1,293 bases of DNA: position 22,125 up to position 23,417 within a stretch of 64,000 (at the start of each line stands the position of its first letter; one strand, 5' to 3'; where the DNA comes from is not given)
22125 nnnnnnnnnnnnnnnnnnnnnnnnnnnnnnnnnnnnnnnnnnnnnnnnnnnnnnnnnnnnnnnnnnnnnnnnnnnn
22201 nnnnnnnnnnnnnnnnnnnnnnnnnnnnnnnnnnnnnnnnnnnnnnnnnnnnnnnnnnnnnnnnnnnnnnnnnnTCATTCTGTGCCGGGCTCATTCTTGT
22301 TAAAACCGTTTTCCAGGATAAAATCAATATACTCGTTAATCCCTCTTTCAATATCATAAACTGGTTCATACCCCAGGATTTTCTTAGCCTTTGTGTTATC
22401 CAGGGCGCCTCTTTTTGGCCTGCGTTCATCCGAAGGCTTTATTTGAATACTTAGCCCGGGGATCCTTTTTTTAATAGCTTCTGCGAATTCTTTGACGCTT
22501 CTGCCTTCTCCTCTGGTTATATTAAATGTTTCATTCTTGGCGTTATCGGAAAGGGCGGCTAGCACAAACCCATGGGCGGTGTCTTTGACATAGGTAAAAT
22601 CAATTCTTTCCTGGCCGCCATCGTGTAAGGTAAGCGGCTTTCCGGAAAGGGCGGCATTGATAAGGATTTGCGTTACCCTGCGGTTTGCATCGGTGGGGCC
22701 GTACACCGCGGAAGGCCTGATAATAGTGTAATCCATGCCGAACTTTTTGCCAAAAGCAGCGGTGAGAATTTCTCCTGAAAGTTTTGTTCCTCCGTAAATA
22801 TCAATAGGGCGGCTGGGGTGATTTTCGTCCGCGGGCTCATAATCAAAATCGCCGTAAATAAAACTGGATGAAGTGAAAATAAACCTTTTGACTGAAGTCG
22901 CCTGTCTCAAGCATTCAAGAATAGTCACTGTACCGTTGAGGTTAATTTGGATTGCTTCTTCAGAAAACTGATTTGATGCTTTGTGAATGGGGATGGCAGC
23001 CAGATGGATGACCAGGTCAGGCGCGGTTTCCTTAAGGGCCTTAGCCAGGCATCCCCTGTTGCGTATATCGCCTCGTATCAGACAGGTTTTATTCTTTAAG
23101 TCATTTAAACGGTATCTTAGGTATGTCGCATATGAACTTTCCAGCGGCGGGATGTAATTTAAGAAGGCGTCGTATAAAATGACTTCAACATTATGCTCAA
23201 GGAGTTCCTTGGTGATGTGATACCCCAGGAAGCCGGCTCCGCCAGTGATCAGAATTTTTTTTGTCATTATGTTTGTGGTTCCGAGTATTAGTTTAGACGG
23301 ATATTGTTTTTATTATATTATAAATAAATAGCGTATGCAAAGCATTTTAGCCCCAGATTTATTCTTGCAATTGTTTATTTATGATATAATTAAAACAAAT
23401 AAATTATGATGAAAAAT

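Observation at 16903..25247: Arn-like amino-sugar lipid-carrier pathway with two class-B radical SAM enzymes and a TPR-fused GT-C transferase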

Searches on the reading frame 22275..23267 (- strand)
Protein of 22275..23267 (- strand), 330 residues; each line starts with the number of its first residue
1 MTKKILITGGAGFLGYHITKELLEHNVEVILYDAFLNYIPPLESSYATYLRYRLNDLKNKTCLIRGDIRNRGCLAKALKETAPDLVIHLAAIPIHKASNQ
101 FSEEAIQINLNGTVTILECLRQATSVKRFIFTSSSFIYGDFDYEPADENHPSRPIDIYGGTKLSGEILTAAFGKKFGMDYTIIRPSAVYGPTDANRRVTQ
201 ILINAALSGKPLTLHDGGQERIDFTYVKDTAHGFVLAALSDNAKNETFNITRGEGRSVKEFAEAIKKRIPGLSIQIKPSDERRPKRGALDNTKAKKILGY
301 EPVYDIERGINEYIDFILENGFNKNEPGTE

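Call 3: search_protein_families(library=pfam, proteins=[window:22275-23267:-], max_evalue=0.001)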
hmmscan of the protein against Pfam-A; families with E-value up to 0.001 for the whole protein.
window:22275-23267:- (330 aa): 9 families
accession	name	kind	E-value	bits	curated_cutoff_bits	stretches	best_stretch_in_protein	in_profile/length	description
PF01370.27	Epimerase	-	1.7e-52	178.7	20.9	1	5-250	1-239/240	NAD dependent epimerase/dehydratase family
PF16363.11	GDP_Man_Dehyd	-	8.7e-47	160.6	27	1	6-312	1-331/332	GDP-mannose 4,6 dehydratase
PF01073.25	3Beta_HSD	-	7.2e-24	84.7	22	1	6-242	1-235/280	3-beta hydroxysteroid dehydrogenase/isomerase family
PF04321.23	RmlD_sub_bind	-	7.5e-23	81.4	27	1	4-302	2-271/287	RmlD substrate binding domain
PF02719.21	Polysacc_synt_2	-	3e-16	59.9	20.2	1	5-267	1-245/293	Polysaccharide biosynthesis protein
PF07993.18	NAD_binding_4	-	8.7e-14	51.7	20.1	1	7-191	1-210/258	Male sterility protein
PF13460.12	NAD_binding_10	-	5.8e-07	30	27.2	1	55-194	33-152/184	NAD(P)H-binding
PF08659.16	KR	-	0.00016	22.1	22.6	1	5-135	3-137/180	KR domain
PF00106.31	adh_short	-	0.00039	20.4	26.6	0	3-118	1-117/195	short chain dehydrogenase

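Call 4: search_protein_families(library=ncbifam, proteins=[window:22275-23267:-], max_evalue=0.001)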
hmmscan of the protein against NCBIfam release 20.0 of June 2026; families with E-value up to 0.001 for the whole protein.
window:22275-23267:- (330 aa): 29 families (the best 25 are shown)
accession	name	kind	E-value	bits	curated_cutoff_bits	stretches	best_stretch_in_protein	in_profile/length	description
TIGR04180.1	EDH_00030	hypoth_equivalog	2.3e-42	145.1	475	1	5-304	1-296/297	NAD-dependent 4,6-dehydratase LegB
TIGR01181.1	dTDP_gluc_dehyt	equivalog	1.2e-41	142.9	365.1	1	4-320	1-314/321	dTDP-glucose 4,6-dehydratase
TIGR01179.1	galE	equivalog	6.8e-37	127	262.3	1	4-307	1-315/332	UDP-glucose 4-epimerase GalE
NF007582.0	PRK10217.1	equivalog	5.4e-25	88.2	698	1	3-270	2-271/355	dTDP-glucose 4,6-dehydratase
TIGR02622.1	CDP_4_6_dhtase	equivalog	2.8e-24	85.9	278.45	1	2-316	4-329/352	CDP-glucose 4,6-dehydratase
NF007956.0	PRK10675.1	subfamily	5.9e-23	81.5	394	1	4-167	2-158/338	UDP-glucose 4-epimerase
NF043036.1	ErythonDh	equivalog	9.1e-23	80.9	325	1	4-185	2-177/321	D-erythronate dehydrogenase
NF007490.0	PRK10084.1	subfamily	4.8e-22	78.4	649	1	4-320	2-337/361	dTDP-glucose 4,6-dehydratase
TIGR02197.1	heptose_epim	equivalog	6.1e-22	78.2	274.6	1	5-319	1-315/316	ADP-glyceromanno-heptose 6-epimerase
NF011728.1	PRK15181.1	equivalog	2.2e-21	76.3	760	1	3-317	16-337/348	Vi polysaccharide biosynthesis UDP-N-acetylglucosaminuronic acid C-4 epimerase TviC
TIGR01214.1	rmlD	equivalog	8.9e-21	74.2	224.05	1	4-313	1-281/285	dTDP-4-dehydrorhamnose reductase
TIGR03466.1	HpnA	hypoth_equivalog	1.9e-17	63.1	367.65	1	4-238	2-217/327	hopanoid-associated sugar epimerase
NF042423.1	oxyalk_red_Shew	equivalog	2.8e-16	59.5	580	1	2-246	8-229/331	2-alkyl-3-oxoalkanoate reductase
NF047922.1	GDPFucSynFcl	equivalog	7.9e-16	58.4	500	1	68-320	39-304/308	GDP-L-fucose synthase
TIGR01472.1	gmd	equivalog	4.1e-14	52.6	415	1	5-269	3-268/342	GDP-mannose 4,6-dehydratase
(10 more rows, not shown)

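Call 22: search_solved_structures(query=window:22275-23267:-, max_evalue=1e-20, show_alignments=3)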
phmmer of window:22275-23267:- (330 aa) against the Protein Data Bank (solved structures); distinct sequences matched with E-value up to 1e-20: 30.
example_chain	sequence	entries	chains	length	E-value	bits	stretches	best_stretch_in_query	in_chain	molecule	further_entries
6zl6_A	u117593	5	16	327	3.9e-31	111.6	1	4-318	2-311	Epimerase domain-containing protein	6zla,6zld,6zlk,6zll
6zlj_A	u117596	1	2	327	1.4e-30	109.8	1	4-318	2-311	Epimerase domain-containing protein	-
4zrm_A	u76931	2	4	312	1.5e-29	106.5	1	4-316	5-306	UDP-glucose 4-epimerase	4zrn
6bwl_A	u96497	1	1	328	1e-28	103.7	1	4-323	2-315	Pal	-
7ys8_A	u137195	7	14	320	4.8e-27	98.2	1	5-317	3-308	UDP-glucose 4-epimerase | UDP-glucose 4-epimerase along with EC 5.1.3.2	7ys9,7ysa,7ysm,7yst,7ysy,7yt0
4lk3_A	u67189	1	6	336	5.5e-27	98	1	85-317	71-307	UDP-glucuronic acid decarboxylase 1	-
2b69_A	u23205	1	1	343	5.9e-27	97.9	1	85-318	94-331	UDP-glucuronate decarboxylase 1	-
4gll_A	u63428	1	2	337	7.4e-27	97.6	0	85-317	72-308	UDP-glucuronic acid decarboxylase 1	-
4m55_A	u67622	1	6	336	1e-26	97.1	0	85-317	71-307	UDP-glucuronic acid decarboxylase 1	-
2p5u_A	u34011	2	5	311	5.3e-25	91.5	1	4-315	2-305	UDP-glucose 4-epimerase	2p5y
2hun_A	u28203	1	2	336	7.2e-25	91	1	3-321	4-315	336aa long hypothetical dTDP-glucose 4,6-dehydratase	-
8rdg_A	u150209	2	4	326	1.6e-24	89.9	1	4-268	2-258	SDR family NAD(P)-dependent oxidoreductase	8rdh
1r6d_A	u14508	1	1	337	5.3e-24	88.2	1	4-320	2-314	TDP-glucose-4,6-dehydratase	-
8rdi_A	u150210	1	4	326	5.7e-24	88.1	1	4-268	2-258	SDR family NAD(P)-dependent oxidoreductase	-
1r66_A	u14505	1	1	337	7.3e-24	87.7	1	4-320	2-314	TDP-glucose-4,6-dehydratase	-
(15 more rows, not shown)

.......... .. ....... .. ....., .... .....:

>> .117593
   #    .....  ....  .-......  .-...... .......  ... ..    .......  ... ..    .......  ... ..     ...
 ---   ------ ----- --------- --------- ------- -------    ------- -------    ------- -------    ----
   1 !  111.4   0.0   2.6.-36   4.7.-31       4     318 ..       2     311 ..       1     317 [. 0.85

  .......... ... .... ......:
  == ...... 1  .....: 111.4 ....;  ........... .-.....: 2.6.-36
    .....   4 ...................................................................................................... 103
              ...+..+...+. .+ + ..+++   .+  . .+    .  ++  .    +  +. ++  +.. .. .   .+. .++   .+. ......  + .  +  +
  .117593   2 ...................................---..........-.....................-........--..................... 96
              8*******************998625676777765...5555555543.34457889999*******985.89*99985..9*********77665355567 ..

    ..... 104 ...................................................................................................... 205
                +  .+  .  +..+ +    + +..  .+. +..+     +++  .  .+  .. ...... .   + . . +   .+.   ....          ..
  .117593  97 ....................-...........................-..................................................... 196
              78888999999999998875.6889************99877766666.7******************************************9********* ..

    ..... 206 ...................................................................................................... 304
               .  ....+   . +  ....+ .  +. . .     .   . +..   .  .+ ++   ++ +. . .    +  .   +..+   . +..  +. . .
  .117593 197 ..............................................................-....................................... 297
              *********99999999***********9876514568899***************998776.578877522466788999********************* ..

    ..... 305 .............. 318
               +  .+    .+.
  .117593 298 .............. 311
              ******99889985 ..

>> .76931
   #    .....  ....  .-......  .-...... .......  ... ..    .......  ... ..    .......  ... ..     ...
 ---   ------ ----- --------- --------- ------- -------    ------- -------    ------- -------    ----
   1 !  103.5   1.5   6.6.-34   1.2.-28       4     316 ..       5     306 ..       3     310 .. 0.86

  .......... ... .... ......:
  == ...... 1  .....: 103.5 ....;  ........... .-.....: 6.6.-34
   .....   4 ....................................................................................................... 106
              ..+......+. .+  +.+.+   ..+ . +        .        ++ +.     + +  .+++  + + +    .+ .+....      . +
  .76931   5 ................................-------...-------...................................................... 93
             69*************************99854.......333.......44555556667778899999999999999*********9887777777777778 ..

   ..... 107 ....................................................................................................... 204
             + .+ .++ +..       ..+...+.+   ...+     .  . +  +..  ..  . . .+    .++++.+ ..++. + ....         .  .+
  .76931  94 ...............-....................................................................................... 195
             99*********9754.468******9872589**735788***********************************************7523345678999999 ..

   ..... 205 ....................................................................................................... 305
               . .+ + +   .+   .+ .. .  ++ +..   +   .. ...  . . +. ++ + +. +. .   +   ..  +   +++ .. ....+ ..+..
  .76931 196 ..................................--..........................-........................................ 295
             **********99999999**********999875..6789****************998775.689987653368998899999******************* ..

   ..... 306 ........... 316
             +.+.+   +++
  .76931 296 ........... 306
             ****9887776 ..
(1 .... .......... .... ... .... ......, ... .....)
